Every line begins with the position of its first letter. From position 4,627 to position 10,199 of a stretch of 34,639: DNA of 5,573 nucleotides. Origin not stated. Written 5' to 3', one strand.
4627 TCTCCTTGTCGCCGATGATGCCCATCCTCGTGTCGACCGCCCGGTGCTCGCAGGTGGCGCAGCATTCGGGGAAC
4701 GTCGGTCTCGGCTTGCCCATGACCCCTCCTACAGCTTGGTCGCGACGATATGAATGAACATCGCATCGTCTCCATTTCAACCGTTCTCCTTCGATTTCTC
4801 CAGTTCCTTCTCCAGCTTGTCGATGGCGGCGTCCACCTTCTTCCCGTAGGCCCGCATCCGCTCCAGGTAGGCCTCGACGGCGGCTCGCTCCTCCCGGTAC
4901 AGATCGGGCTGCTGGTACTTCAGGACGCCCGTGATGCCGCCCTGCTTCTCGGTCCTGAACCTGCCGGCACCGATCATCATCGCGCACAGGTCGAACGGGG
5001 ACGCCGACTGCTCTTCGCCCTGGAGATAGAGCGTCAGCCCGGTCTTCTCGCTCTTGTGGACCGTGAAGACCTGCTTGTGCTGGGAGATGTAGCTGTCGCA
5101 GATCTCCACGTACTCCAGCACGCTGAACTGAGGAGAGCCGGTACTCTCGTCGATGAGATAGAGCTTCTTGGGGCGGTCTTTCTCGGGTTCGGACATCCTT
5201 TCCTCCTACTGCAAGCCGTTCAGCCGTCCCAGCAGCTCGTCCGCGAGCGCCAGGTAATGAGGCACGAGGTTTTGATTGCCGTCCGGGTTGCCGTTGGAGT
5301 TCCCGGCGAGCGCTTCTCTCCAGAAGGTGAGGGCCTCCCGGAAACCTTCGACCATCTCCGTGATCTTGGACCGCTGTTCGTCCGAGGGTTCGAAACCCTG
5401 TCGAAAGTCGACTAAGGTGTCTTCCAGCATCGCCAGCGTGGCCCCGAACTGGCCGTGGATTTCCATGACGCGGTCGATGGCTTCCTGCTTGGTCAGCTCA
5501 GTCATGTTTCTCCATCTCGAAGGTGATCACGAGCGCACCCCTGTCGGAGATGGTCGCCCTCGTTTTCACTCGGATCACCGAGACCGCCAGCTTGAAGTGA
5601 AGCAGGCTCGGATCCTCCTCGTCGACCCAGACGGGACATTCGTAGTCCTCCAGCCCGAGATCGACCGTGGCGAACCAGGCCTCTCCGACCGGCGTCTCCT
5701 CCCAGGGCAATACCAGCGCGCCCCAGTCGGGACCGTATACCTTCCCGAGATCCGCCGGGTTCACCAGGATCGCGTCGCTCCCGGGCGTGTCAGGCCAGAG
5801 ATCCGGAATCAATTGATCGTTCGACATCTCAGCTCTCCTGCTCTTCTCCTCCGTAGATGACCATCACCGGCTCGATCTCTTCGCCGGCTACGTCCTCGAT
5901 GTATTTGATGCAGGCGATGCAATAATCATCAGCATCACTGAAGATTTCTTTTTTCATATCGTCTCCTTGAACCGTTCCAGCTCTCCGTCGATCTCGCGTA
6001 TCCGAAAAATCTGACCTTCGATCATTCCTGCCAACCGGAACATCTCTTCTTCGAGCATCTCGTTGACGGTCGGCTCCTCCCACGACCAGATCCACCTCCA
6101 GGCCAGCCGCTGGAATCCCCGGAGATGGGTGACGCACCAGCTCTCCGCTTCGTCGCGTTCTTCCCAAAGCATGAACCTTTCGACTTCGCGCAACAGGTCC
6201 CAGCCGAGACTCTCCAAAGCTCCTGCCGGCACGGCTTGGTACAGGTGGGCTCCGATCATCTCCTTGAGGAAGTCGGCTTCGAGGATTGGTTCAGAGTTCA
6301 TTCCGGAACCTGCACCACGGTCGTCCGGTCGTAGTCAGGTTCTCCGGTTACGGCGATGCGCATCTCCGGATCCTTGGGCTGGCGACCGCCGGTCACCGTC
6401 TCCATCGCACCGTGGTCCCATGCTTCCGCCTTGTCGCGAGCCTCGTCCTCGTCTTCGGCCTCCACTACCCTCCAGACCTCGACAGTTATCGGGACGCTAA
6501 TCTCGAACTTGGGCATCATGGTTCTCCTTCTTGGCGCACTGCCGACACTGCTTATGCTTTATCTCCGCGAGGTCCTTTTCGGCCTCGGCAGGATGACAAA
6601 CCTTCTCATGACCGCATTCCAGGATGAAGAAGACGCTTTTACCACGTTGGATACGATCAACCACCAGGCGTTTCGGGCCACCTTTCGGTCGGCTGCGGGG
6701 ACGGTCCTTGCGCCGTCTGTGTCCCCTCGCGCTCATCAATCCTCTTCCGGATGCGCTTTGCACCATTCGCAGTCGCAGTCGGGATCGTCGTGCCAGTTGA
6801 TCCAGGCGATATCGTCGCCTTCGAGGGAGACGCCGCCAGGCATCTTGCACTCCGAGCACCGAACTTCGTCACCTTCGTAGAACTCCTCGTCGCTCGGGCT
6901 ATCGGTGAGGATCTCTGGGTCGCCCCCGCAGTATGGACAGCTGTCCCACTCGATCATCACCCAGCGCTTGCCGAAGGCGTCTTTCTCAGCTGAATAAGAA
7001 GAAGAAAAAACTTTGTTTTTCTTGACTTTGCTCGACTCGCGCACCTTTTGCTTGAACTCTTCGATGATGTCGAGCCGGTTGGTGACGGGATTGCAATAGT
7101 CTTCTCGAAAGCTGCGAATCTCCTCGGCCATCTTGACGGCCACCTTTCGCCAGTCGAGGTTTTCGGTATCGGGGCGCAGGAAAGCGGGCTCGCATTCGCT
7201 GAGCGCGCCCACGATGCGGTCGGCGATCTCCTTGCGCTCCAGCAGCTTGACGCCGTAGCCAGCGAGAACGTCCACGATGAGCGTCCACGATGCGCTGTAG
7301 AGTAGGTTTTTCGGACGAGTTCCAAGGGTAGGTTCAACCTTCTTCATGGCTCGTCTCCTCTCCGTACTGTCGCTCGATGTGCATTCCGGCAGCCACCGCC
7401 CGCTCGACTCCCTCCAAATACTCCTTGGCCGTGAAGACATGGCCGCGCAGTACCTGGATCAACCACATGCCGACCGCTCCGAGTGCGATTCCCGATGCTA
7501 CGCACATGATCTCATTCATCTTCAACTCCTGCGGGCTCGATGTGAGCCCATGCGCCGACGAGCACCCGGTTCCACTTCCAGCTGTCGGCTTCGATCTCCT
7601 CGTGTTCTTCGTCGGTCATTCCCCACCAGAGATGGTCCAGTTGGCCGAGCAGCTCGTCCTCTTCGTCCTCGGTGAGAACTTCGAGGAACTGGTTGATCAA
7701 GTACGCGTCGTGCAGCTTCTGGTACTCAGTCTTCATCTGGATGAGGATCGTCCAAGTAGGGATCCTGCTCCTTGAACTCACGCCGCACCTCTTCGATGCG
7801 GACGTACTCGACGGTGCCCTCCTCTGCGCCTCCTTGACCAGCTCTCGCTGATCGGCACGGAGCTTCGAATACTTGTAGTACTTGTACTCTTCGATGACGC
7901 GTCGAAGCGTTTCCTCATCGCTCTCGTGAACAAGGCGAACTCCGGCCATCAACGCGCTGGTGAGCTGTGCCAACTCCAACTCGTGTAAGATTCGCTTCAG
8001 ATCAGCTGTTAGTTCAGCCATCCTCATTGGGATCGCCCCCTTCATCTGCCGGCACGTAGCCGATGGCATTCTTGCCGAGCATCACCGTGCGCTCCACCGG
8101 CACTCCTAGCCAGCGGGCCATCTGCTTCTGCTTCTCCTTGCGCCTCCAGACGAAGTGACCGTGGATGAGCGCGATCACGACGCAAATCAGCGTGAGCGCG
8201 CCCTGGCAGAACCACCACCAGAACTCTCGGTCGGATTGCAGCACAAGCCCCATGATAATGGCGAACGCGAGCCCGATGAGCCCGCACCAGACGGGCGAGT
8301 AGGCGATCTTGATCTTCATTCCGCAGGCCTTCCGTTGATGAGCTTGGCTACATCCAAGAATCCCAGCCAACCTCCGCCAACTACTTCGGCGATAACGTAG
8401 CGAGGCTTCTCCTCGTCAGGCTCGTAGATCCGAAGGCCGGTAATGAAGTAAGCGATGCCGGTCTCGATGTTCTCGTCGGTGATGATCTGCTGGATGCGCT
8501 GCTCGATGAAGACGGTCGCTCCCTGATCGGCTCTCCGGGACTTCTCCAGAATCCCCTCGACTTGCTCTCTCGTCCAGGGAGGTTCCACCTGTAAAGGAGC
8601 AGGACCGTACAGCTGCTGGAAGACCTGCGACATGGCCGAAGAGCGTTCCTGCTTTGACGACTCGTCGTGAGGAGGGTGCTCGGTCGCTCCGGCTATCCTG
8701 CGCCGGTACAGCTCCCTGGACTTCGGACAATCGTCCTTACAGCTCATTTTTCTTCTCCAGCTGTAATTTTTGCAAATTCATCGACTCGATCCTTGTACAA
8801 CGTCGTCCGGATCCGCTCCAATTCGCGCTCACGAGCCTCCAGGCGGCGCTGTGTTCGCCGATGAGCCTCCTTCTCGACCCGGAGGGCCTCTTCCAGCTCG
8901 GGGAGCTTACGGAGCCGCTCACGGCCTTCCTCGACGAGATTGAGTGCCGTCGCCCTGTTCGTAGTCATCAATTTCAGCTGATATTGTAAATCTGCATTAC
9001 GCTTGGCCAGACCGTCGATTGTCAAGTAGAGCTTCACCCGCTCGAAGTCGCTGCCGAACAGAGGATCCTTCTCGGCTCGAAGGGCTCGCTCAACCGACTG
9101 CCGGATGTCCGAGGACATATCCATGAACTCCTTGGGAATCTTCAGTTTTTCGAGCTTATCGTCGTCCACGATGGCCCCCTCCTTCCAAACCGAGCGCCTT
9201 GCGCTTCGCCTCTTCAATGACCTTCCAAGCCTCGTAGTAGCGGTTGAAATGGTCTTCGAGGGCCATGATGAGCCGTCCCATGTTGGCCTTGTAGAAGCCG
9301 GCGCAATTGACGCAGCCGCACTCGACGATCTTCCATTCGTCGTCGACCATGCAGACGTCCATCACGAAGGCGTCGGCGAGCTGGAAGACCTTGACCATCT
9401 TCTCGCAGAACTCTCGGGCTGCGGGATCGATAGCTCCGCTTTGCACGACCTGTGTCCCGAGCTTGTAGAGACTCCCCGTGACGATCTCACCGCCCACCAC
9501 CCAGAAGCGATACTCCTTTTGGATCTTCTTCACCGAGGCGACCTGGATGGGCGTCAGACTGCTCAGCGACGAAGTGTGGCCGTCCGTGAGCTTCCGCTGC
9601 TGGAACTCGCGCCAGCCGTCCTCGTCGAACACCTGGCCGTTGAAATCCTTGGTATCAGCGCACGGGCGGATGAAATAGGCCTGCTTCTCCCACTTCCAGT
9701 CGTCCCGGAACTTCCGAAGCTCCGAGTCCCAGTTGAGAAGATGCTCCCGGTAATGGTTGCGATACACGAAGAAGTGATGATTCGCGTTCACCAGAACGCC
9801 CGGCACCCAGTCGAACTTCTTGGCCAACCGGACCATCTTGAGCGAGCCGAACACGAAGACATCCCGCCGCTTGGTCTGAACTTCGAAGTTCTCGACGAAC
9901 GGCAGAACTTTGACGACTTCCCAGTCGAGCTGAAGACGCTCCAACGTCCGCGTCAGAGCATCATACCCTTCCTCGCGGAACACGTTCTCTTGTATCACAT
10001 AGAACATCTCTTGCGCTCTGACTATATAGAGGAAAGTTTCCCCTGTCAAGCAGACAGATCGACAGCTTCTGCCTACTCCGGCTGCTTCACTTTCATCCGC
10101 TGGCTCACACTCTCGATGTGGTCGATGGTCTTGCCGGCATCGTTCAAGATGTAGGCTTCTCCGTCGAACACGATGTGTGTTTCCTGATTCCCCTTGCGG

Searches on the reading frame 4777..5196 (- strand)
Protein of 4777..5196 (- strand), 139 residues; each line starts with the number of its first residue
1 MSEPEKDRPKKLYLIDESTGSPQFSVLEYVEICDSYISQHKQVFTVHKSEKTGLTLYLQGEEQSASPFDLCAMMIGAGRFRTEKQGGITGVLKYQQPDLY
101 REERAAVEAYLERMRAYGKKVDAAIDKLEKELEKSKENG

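Call 26: find_encoding_contigs(protein=window:4777-5196:-, flank=10000, max_places=3)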
Protein window:4777-5196:- (139 aa): 6 contigs read that carry it; 3 places shown.
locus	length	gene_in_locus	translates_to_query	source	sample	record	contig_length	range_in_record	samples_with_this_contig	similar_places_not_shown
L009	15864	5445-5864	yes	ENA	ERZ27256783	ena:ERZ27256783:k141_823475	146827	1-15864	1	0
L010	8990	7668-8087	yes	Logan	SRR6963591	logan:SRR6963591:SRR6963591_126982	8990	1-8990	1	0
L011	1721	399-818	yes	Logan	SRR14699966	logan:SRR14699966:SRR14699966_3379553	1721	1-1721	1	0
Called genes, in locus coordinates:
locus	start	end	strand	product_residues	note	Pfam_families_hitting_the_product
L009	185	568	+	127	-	-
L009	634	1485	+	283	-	PF14243:R2K_3, PF18299:R2K_2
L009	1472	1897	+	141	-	-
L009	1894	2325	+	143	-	-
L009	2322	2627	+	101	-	-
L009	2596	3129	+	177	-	-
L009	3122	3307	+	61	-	-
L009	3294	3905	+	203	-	-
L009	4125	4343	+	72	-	-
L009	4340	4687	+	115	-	-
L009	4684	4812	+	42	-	-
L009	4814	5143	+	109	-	-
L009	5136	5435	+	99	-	-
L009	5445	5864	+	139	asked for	-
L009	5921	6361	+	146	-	-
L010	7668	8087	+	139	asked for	-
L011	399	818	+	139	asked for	-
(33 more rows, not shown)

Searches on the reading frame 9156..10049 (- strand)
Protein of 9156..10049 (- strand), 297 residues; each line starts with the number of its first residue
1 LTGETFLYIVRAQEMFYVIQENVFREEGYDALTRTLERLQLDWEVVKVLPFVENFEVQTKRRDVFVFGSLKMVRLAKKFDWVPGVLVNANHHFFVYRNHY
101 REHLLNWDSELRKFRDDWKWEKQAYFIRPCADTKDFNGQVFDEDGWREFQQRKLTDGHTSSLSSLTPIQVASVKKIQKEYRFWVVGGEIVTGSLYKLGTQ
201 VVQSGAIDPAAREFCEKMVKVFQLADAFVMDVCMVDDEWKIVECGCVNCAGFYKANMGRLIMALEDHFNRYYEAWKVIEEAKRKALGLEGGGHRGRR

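Call 8: search_protein_families(library=pfam, proteins=[window:9156-10049:-])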
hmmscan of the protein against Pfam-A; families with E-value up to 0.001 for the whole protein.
window:9156-10049:- (297 aa): 2 families
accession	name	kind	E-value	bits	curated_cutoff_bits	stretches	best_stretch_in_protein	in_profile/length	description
PF14243.11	R2K_3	-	8.8e-22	78.5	26.3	1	97-262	19-167/169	ATP-grasp domain, R2K clade family 3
PF18299.6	R2K_2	-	2.1e-16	60.5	26.2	1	107-257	7-141/147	ATP-grasp domain, R2K clade family 2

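Call 51: search_protein_families(library=phrogs, proteins=[window:9156-10007:-], max_evalue=0.001)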
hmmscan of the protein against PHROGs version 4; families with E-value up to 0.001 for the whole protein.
window:9156-10007:- (283 aa): 1 family
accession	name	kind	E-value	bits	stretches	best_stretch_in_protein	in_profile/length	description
phrog_7313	-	unknown function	3.2e-54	185.3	1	3-253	5-260/264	-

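Call 74: find_related_loci(query=window:9156-10007:-, collection=metagenome_contigs, flank=6000)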
Query window:9156-10007:- (283 aa) in metagenome_contigs; peptide patterns used: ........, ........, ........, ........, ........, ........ (x = any residue, [..] = any of these).
34 stretches matched a pattern; 15 encode a relative of the query (tblastn E <= 1e-3); 15 distinct loci.
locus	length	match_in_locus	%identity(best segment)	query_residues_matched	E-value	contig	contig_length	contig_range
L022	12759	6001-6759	56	1-255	2e-102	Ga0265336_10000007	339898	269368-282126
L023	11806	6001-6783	51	1-255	7e-90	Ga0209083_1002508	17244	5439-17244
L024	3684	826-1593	50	1-256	3e-89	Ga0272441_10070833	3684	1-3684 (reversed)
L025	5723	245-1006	45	1-255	7e-72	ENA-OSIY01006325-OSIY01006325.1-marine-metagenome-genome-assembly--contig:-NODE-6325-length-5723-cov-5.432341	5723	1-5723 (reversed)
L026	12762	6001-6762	43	1-255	8e-72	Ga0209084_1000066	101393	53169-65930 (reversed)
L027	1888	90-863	43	1-255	1e-71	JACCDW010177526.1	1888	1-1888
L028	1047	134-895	41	1-255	1e-73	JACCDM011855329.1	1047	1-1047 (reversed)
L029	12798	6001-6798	39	1-255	3e-62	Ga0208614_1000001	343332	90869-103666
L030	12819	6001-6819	37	1-255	3e-60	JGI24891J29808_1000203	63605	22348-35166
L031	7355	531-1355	39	1-255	1e-58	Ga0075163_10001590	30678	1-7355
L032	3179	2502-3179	43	1-227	1e-57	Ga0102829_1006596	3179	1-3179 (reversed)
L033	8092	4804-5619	36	1-254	2e-57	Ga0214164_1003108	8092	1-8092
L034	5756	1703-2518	36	1-254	2e-57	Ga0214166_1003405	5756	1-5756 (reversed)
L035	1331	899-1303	44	1-134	1e-33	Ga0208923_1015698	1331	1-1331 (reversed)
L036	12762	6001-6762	45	1-255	4e-72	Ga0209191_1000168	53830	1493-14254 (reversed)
